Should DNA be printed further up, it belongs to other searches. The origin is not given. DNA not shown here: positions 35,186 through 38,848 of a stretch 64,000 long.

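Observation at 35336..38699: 1121-aa single-polypeptide GH18-like + CE4 deacetylase + processive GT2 synthase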

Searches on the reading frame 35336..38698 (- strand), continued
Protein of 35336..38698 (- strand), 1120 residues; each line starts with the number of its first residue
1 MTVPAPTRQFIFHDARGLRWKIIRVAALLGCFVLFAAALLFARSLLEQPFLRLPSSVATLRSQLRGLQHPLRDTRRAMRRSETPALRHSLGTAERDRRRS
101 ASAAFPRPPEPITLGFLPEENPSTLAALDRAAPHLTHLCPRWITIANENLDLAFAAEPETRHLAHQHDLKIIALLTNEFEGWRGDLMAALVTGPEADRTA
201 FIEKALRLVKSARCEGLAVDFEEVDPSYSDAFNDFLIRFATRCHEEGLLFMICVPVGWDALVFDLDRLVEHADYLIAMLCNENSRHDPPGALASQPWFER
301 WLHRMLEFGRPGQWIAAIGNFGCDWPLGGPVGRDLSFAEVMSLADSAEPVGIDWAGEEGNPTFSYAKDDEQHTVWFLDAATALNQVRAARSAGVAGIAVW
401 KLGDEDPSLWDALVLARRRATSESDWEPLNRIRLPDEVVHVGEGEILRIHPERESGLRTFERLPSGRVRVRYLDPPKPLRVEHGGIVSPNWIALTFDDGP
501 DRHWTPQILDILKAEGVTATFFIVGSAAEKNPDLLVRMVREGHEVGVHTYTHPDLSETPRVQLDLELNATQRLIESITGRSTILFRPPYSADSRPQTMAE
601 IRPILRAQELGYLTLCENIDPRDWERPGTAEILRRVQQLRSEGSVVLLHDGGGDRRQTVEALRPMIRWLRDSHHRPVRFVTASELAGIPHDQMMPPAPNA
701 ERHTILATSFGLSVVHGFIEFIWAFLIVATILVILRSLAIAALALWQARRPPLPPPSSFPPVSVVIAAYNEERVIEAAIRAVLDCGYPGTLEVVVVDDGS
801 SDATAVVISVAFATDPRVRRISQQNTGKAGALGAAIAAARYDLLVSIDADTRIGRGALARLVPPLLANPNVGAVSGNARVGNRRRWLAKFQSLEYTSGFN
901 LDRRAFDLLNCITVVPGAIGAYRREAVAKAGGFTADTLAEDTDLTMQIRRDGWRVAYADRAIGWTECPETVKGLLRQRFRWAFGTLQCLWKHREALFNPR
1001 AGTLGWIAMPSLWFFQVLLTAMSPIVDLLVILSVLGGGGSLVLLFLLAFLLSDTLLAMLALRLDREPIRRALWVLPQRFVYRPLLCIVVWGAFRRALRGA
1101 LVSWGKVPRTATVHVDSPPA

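Call 8: find_homologous_proteins(query=window:35336-38698:-, max_evalue=1e-10)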
Query window:35336-38698:- (1120 aa): 125 proteins with E <= 1e-10 among 8000 candidates; the best 120 are listed.
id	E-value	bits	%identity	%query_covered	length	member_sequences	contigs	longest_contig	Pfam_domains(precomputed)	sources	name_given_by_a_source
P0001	0.0e+0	2565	100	100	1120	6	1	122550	PF13632.13,PF13506.14,PF13641.13,PF01522.27,PF03142.22,PF01644.24,PF00535.33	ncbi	-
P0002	0.0e+0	2259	87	100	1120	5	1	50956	PF13632.13,PF13506.14,PF13641.13,PF01522.27,PF03142.22,PF01644.24,PF00704.35,PF00535.33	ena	-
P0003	0.0e+0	2092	80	100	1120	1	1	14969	PF13632.13,PF13506.14,PF13641.13,PF01522.27,PF03142.22,PF01644.24,PF00535.33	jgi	jgi:cellulose synthase/poly-beta-1,6-N-acetylglucosamine synthase-like glycosyltransferase/peptidogl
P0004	0.0e+0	1995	78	100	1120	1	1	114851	PF13632.13,PF13506.14,PF13641.13,PF01522.27,PF03142.22,PF01644.24,PF00704.35,PF00535.33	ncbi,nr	ncbi:MAG: glycosyltransferase [Verrucomicrobiae bacterium]|nr:glycosyltransferase [Verrucomicrobiae 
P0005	0.0e+0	1859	73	99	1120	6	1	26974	PF13632.13,PF13506.14,PF13641.13,PF01522.27,PF03142.22,PF01644.24,PF00535.33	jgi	-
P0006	0.0e+0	1441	59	99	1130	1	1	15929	PF13632.13,PF13506.14,PF13641.13,PF01522.27,PF03142.22,PF01644.24,PF00704.35,PF00535.33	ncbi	-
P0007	0.0e+0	1408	56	100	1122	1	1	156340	PF13632.13,PF13506.14,PF13641.13,PF01522.27,PF03142.22,PF01644.24,PF00704.35,PF00535.33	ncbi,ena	-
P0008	0.0e+0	1364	55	99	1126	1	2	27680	PF13632.13,PF13506.14,PF13641.13,PF01522.27,PF03142.22,PF01644.24,PF00704.35,PF00535.33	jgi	jgi:cellulose synthase/poly-beta-1,6-N-acetylglucosamine synthase-like glycosyltransferase/peptidogl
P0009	0.0e+0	1318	53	100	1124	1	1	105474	PF13632.13,PF13506.14,PF13641.13,PF01522.27,PF03142.22,PF01644.24,PF00535.33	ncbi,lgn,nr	ncbi:MAG: glycosyltransferase [Verrucomicrobiae bacterium]|nr:glycosyltransferase [Verrucomicrobiae 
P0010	0.0e+0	1291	59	85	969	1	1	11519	PF13632.13,PF13506.14,PF13641.13,PF01522.27,PF03142.22,PF01644.24,PF00704.35,PF00535.33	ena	-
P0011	0.0e+0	1017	45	99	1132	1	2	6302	PF13632.13,PF13506.14,PF13641.13,PF01522.27,PF03142.22,PF01644.24,PF00704.35,PF00535.33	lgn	-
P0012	4.2e-296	1003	45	99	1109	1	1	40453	PF13632.13,PF10111.15,PF13506.14,PF13641.13,PF01522.27,PF03142.22,PF01644.24,PF00704.35,PF00535.33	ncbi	-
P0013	2.0e-294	998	43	99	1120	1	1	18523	PF13632.13,PF10111.15,PF13506.14,PF13641.13,PF01522.27,PF03142.22,PF01644.24,PF00704.35,PF00535.33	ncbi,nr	ncbi:MAG TPA: glycosyltransferase [Chthoniobacterales bacterium]|nr:glycosyltransferase [Chthoniobac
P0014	1.4e-290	985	43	99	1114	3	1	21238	PF13632.13,PF13506.14,PF13641.13,PF01522.27,PF03142.22,PF01644.24,PF00704.35,PF00535.33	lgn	-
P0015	1.4e-289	982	43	99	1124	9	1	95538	PF13632.13,PF10111.15,PF13506.14,PF13641.13,PF01522.27,PF03142.22,PF01644.24,PF00535.33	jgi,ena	-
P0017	1.0e-288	979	43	99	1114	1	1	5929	PF13632.13,PF13506.14,PF13641.13,PF01522.27,PF03142.22,PF01644.24,PF00704.35,PF00535.33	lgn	-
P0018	1.7e-288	978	44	99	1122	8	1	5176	PF13632.13,PF10111.15,PF13506.14,PF13641.13,PF01522.27,PF03142.22,PF00704.35,PF00535.33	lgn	-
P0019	1.3e-286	972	44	99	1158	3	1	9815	PF13632.13,PF13506.14,PF13641.13,PF01522.27,PF03142.22,PF01644.24,PF00704.35,PF00535.33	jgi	jgi:peptidoglycan-N-acetylglucosamine deacetylase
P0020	1.7e-285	968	43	99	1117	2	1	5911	PF13632.13,PF10111.15,PF13506.14,PF13641.13,PF01522.27,PF03142.22,PF01644.24,PF00704.35,PF00535.33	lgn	-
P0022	2.4e-282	958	43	99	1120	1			PF13632.13,PF10111.15,PF13506.14,PF13641.13,PF01522.27,PF03142.22,PF01644.24,PF00704.35,PF00535.33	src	-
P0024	6.7e-282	956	43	99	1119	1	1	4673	PF13632.13,PF10111.15,PF13506.14,PF13641.13,PF01522.27,PF03142.22,PF01644.24,PF00704.35,PF00535.33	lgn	-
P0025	2.4e-276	938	42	99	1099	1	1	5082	PF13632.13,PF10111.15,PF13506.14,PF13641.13,PF01522.27,PF03142.22,PF01644.24,PF00704.35,PF00535.33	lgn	-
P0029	3.2e-275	934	43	99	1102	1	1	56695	PF13632.13,PF10111.15,PF13506.14,PF13641.13,PF01522.27,PF03142.22,PF01644.24,PF00704.35,PF00535.33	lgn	-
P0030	2.9e-274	931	42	99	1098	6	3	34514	PF13632.13,PF10111.15,PF13506.14,PF13641.13,PF01522.27,PF03142.22,PF01644.24,PF00704.35,PF00535.33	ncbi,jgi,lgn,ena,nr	ncbi:MAG: glycosyltransferase [Verrucomicrobiaceae bacterium]|nr:MAG: glycosyltransferase [Verrucomi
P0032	2.3e-273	928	43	99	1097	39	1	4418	PF13632.13,PF10111.15,PF13506.14,PF13641.13,PF01522.27,PF03142.22,PF01644.24,PF00704.35,PF00535.33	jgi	jgi:cellulose synthase/poly-beta-1,6-N-acetylglucosamine synthase-like glycosyltransferase/peptidogl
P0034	1.7e-271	922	42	99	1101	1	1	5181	PF13632.13,PF10111.15,PF13506.14,PF13641.13,PF01522.27,PF03142.22,PF01644.24,PF00704.35,PF00535.33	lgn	-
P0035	2.5e-271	921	42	99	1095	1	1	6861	PF13632.13,PF10111.15,PF13506.14,PF13641.13,PF01522.27,PF03142.22,PF01644.24,PF00704.35,PF00535.33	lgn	-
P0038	2.5e-269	915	41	99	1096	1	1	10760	PF13632.13,PF10111.15,PF13506.14,PF13641.13,PF01522.27,PF03142.22,PF01644.24,PF00704.35,PF00535.33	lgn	-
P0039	9.0e-268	909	42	99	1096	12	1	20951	PF13632.13,PF10111.15,PF13506.14,PF13641.13,PF01522.27,PF03142.22,PF01644.24,PF00704.35,PF00535.33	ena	-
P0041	2.2e-263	895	41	99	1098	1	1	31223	PF13632.13,PF10111.15,PF13506.14,PF13641.13,PF01522.27,PF03142.22,PF01644.24,PF00704.35,PF00535.33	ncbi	-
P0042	7.9e-263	893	41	99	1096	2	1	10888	PF13632.13,PF10111.15,PF13506.14,PF13641.13,PF01522.27,PF03142.22,PF01644.24,PF00704.35,PF00535.33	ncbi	-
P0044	4.5e-240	818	40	99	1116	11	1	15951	PF13632.13,PF13506.14,PF13641.13,PF01522.27,PF01644.24,PF00704.35,PF00535.33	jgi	-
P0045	1.8e-239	816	41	94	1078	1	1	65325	PF13632.13,PF13506.14,PF13641.13,PF01522.27,PF03142.22,PF01644.24,PF00704.35,PF00535.33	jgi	jgi:cellulose synthase/poly-beta-1,6-N-acetylglucosamine synthase-like glycosyltransferase/peptidogl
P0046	3.3e-234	798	40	99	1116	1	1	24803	PF13632.13,PF10111.15,PF13506.14,PF13641.13,PF01522.27,PF01644.24,PF00704.35,PF00535.33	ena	-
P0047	3.3e-230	785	39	98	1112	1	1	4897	PF13632.13,PF10111.15,PF13506.14,PF13641.13,PF01522.27,PF03142.22,PF01644.24,PF00704.35,PF00535.33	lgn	-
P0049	3.3e-227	775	40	95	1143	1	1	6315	PF13632.13,PF10111.15,PF13506.14,PF13641.13,PF01522.27,PF03142.22,PF01644.24,PF00704.35,PF00535.33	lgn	-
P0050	4.3e-225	768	39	99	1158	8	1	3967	PF13632.13,PF10111.15,PF13506.14,PF13641.13,PF01522.27,PF03142.22,PF01644.24,PF00704.35,PF00535.33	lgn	-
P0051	5.8e-225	768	39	99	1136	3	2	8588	PF13632.13,PF10111.15,PF13506.14,PF13641.13,PF01522.27,PF03142.22,PF01644.24,PF00704.35,PF00535.33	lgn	-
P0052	9.3e-224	764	41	90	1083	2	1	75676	PF13632.13,PF10111.15,PF13506.14,PF13641.13,PF01522.27,PF03142.22,PF01644.24,PF00704.35,PF00535.33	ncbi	ncbi:MAG: glycosyltransferase [Pyrinomonadaceae bacterium]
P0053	6.6e-222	758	41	88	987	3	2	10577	PF13632.13,PF10111.15,PF13506.14,PF13641.13,PF01522.27,PF03142.22,PF01644.24,PF00704.35,PF00535.33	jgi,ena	jgi:peptidoglycan/xylan/chitin deacetylase (PgdA/CDA1 family)/GT2 family glycosyltransferase/spore g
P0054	1.1e-221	757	38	99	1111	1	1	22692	PF13632.13,PF10111.15,PF13506.14,PF13641.13,PF01522.27,PF03142.22,PF01644.24,PF00704.35,PF00535.33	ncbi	ncbi:glycosyltransferase [soil metagenome]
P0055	2.4e-219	749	37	99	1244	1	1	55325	PF13632.13,PF10111.15,PF13506.14,PF13641.13,PF01522.27,PF03142.22,PF01644.24,PF00704.35,PF00535.33,PF09835.15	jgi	jgi:cellulose synthase/poly-beta-1,6-N-acetylglucosamine synthase-like glycosyltransferase/spore ger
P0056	2.3e-218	746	36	99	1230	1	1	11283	PF13632.13,PF10111.15,PF13506.14,PF13641.13,PF01522.27,PF03142.22,PF01644.24,PF00704.35,PF00535.33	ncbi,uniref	ncbi:polysaccharide deacetylase family protein [Neobacillus drentensis]|uniref:polysaccharide deacet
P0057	1.7e-217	743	38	95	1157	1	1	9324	PF13632.13,PF10111.15,PF13506.14,PF13641.13,PF01522.27,PF03142.22,PF01644.24,PF00704.35,PF00535.33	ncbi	ncbi:MAG: polysaccharide deacetylase family protein [Pyrinomonadaceae bacterium]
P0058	9.3e-216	737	39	100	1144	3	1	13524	PF13632.13,PF10111.15,PF13506.14,PF13641.13,PF01522.27,PF03142.22,PF01644.24,PF00704.35,PF00535.33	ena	-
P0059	2.1e-215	736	36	98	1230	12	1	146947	PF13632.13,PF10111.15,PF13506.14,PF13641.13,PF01522.27,PF03142.22,PF01644.24,PF00704.35,PF00535.33,PF09835.15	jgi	jgi:peptidoglycan-N-acetylglucosamine deacetylase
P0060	3.1e-215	735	39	99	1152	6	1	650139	PF13632.13,PF10111.15,PF13506.14,PF13641.13,PF01522.27,PF03142.22,PF01644.24,PF00704.35,PF00535.33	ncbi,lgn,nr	ncbi:MAG: glycosyltransferase [Candidatus Competibacteraceae bacterium]|nr:glycosyltransferase [Cand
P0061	1.1e-213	730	36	99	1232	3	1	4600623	PF13632.13,PF10111.15,PF13506.14,PF13641.13,PF01522.27,PF03142.22,PF01644.24,PF00704.35,PF00535.33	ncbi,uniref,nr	ncbi:polysaccharide deacetylase family protein [Bacillus sp. T3]|uniref:polysaccharide deacetylase f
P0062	4.2e-211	722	35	99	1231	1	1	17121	PF13632.13,PF10111.15,PF13506.14,PF13641.13,PF01522.27,PF03142.22,PF01644.24,PF00704.35,PF00535.33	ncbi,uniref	ncbi:polysaccharide deacetylase family protein [Neobacillus vireti]|uniref:polysaccharide deacetylas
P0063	5.3e-209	715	36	99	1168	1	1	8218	PF13632.13,PF10111.15,PF13506.14,PF13641.13,PF01522.27,PF03142.22,PF01644.24,PF00704.35,PF00535.33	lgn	-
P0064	5.8e-209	715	40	90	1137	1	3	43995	PF13632.13,PF10111.15,PF13506.14,PF13641.13,PF01522.27,PF03142.22,PF01644.24,PF00704.35,PF00535.33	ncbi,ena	-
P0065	8.8e-209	714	37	99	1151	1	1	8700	PF13632.13,PF10111.15,PF13506.14,PF13641.13,PF01522.27,PF03142.22,PF01644.24,PF00704.35,PF00535.33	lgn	-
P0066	3.2e-208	712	39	92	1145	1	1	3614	PF13632.13,PF10111.15,PF13506.14,PF13641.13,PF01522.27,PF03142.22,PF01644.24,PF00704.35,PF00535.33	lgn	-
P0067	7.1e-207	708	41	99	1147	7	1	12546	PF13632.13,PF10111.15,PF13506.14,PF13641.13,PF01522.27,PF03142.22,PF01644.24,PF00704.35,PF00535.33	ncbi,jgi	-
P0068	1.8e-205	703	-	-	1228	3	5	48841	PF13632.13,PF10111.15,PF13506.14,PF13641.13,PF01522.27,PF03142.22,PF01644.24,PF00704.35,PF00535.33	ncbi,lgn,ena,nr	ncbi:MAG TPA: polysaccharide deacetylase family protein [Chthonomonadaceae bacterium]|nr:polysacchar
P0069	1.8e-205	703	37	99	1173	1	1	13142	PF13632.13,PF10111.15,PF13506.14,PF13641.13,PF01522.27,PF03142.22,PF01644.24,PF00704.35,PF00535.33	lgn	-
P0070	1.3e-202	694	40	90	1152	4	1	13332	PF13632.13,PF13506.14,PF13641.13,PF01522.27,PF03142.22,PF01644.24,PF00704.35,PF00535.33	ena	-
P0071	5.9e-201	688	41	80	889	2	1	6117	PF10111.15,PF13506.14,PF13641.13,PF01522.27,PF00704.35,PF00535.33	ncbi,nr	ncbi:MAG TPA: polysaccharide deacetylase family protein, partial [Chthoniobacterales bacterium]|nr:p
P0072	1.4e-200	687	36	99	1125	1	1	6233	PF13632.13,PF10111.15,PF13506.14,PF13641.13,PF01522.27,PF03142.22,PF01644.24,PF00704.35,PF00535.33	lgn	-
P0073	1.3e-199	684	40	90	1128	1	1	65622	PF13632.13,PF13506.14,PF13641.13,PF01522.27,PF03142.22,PF01644.24,PF00704.35,PF00535.33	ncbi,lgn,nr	ncbi:MAG: glycosyltransferase [Gemmatimonadetes bacterium]|nr:glycosyltransferase [Gemmatimonadota b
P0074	4.7e-199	682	38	98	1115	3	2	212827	PF13632.13,PF10111.15,PF13506.14,PF13641.13,PF01522.27,PF03142.22,PF01644.24,PF00704.35,PF00535.33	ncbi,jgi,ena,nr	ncbi:MAG TPA: glycosyltransferase [Sphingomonadaceae bacterium]|nr:glycosyltransferase [Sphingomonad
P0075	5.1e-199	682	37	96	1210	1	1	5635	PF13632.13,PF10111.15,PF13506.14,PF13641.13,PF01522.27,PF03142.22,PF01644.24,PF00704.35,PF00535.33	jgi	jgi:poly-beta-1,6 N-acetyl-D-glucosamine synthase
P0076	2.0e-198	680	40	90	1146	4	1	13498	PF13632.13,PF10111.15,PF13506.14,PF13641.13,PF01522.27,PF03142.22,PF01644.24,PF00704.35,PF00535.33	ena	-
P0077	2.1e-198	680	38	98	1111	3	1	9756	PF13632.13,PF13506.14,PF13641.13,PF01522.27,PF03142.22,PF01644.24,PF00704.35,PF00535.33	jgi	-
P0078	4.4e-198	679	39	89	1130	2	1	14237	PF13632.13,PF13506.14,PF13641.13,PF01522.27,PF03142.22,PF01644.24,PF00704.35,PF00535.33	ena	-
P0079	2.6e-197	676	41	84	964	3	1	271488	PF13632.13,PF13506.14,PF13641.13,PF01522.27,PF03142.22,PF01644.24,PF00704.35,PF00535.33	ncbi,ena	-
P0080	6.0e-197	675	38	100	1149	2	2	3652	PF13632.13,PF13506.14,PF13641.13,PF01522.27,PF03142.22,PF01644.24,PF00704.35,PF00535.33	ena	-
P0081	1.6e-196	673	39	90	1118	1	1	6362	PF13632.13,PF13506.14,PF13641.13,PF01522.27,PF03142.22,PF01644.24,PF00704.35,PF00535.33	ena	-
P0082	1.8e-196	673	37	98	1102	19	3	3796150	PF13632.13,PF13506.14,PF13641.13,PF01522.27,PF03142.22,PF01644.24,PF00535.33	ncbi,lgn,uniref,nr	ncbi:polysaccharide deacetylase family protein [Sphingomonas phyllosphaerae]|uniref:polysaccharide d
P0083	4.9e-195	669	42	81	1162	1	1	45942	PF13632.13,PF10111.15,PF13506.14,PF13641.13,PF01522.27,PF03142.22,PF01644.24,PF00704.35,PF00535.33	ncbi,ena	-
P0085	8.1e-192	658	36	99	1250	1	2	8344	PF13632.13,PF10111.15,PF13506.14,PF13641.13,PF01522.27,PF03142.22,PF01644.24,PF00704.35,PF00535.33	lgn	-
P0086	3.3e-191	656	38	91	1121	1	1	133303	PF13632.13,PF13506.14,PF13641.13,PF01522.27,PF03142.22,PF01644.24,PF00704.35,PF00535.33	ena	-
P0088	1.4e-190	654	41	85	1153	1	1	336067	PF13632.13,PF13506.14,PF13641.13,PF01522.27,PF03142.22,PF01644.24,PF00704.35,PF00535.33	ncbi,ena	-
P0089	3.1e-190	653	38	90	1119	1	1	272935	PF13632.13,PF10111.15,PF13506.14,PF13641.13,PF01522.27,PF03142.22,PF01644.24,PF00704.35,PF00535.33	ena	-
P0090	9.0e-189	648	40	85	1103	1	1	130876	PF13632.13,PF10111.15,PF13506.14,PF13641.13,PF01522.27,PF03142.22,PF01644.24,PF00704.35,PF00535.33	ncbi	-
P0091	1.3e-188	647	39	89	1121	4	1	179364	PF13632.13,PF10111.15,PF13506.14,PF13641.13,PF01522.27,PF03142.22,PF01644.24,PF00704.35,PF00535.33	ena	-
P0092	2.0e-188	647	41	80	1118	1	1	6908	PF13632.13,PF10111.15,PF13506.14,PF13641.13,PF01522.27,PF03142.22,PF01644.24,PF00704.35,PF00535.33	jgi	jgi:cellulose synthase/poly-beta-1,6-N-acetylglucosamine synthase-like glycosyltransferase/peptidogl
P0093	1.9e-187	643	35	100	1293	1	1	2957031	PF13632.13,PF10111.15,PF13506.14,PF13641.13,PF01522.27,PF01644.24,PF00704.35,PF00535.33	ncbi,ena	-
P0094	4.3e-187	642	38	90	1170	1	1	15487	PF13632.13,PF10111.15,PF13506.14,PF13641.13,PF01522.27,PF03142.22,PF01644.24,PF00704.35,PF00535.33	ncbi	ncbi:MAG: glycosyltransferase [Gemmatimonadaceae bacterium]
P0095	2.2e-186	640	37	98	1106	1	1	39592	PF13632.13,PF13506.14,PF13641.13,PF01522.27,PF03142.22,PF01644.24,PF00704.35,PF00535.33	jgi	jgi:cellulose synthase/poly-beta-1,6-N-acetylglucosamine synthase-like glycosyltransferase/peptidogl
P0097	2.0e-184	633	35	99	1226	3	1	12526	PF13632.13,PF10111.15,PF13506.14,PF13641.13,PF01522.27,PF03142.22,PF01644.24,PF00704.35,PF00535.33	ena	-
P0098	2.2e-183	630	36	93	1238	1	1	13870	PF13632.13,PF10111.15,PF13506.14,PF13641.13,PF01522.27,PF03142.22,PF01644.24,PF00704.35,PF00535.33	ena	-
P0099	1.3e-182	627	36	92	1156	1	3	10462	PF13632.13,PF10111.15,PF13506.14,PF13641.13,PF01522.27,PF03142.22,PF01644.24,PF00704.35,PF00535.33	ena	-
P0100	2.1e-182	627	38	89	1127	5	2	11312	PF13632.13,PF10111.15,PF13506.14,PF13641.13,PF01522.27,PF03142.22,PF01644.24,PF00704.35,PF00535.33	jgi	jgi:cellulose synthase/poly-beta-1,6-N-acetylglucosamine synthase-like glycosyltransferase/peptidogl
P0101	2.5e-182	626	36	94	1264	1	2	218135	PF13632.13,PF10111.15,PF13506.14,PF13641.13,PF01522.27,PF03142.22,PF01644.24,PF00704.35,PF00535.33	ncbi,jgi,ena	-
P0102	5.9e-182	625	35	99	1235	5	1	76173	PF13632.13,PF10111.15,PF13506.14,PF13641.13,PF01522.27,PF03142.22,PF01644.24,PF00704.35,PF00535.33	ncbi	-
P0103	6.2e-178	612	37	99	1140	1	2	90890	PF13632.13,PF10111.15,PF13506.14,PF13641.13,PF01522.27,PF03142.22,PF01644.24,PF00704.35,PF00535.33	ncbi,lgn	-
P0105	1.3e-151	525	34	87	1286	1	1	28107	PF13632.13,PF10111.15,PF13506.14,PF13641.13,PF01522.27,PF00704.35,PF00535.33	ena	-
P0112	3.7e-137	477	39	55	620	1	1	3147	PF01522.27,PF00704.35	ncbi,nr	ncbi:MAG: polysaccharide deacetylase family protein, partial [Verrucomicrobiota bacterium]|nr:polysa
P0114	2.7e-135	471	39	57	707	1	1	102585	PF13632.13,PF10111.15,PF13506.14,PF13641.13,PF01522.27,PF03142.22,PF01644.24,PF00535.33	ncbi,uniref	ncbi:glycosyltransferase [Streptomyces sp. NPDC048479]|uniref:glycosyltransferase n=1 Tax=Streptomyc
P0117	1.0e-126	442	33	88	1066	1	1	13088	PF13632.13,PF10111.15,PF13506.14,PF13641.13,PF01522.27,PF03142.22,PF01644.24,PF00704.35,PF00535.33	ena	-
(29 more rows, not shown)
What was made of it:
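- On GH18: Most homologues carry a precomputed PF00704 hit (call 8).
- The family is equally common in thin-walled diderms (call 8).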

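Call 24: find_encoding_contigs(protein=P0001, flank=10000, max_places=2)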
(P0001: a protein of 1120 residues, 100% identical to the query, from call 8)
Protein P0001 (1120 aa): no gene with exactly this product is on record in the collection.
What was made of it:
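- Tried and rejected: The exact-sequence contig look-up for the query protein found nothing on record (call 24).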
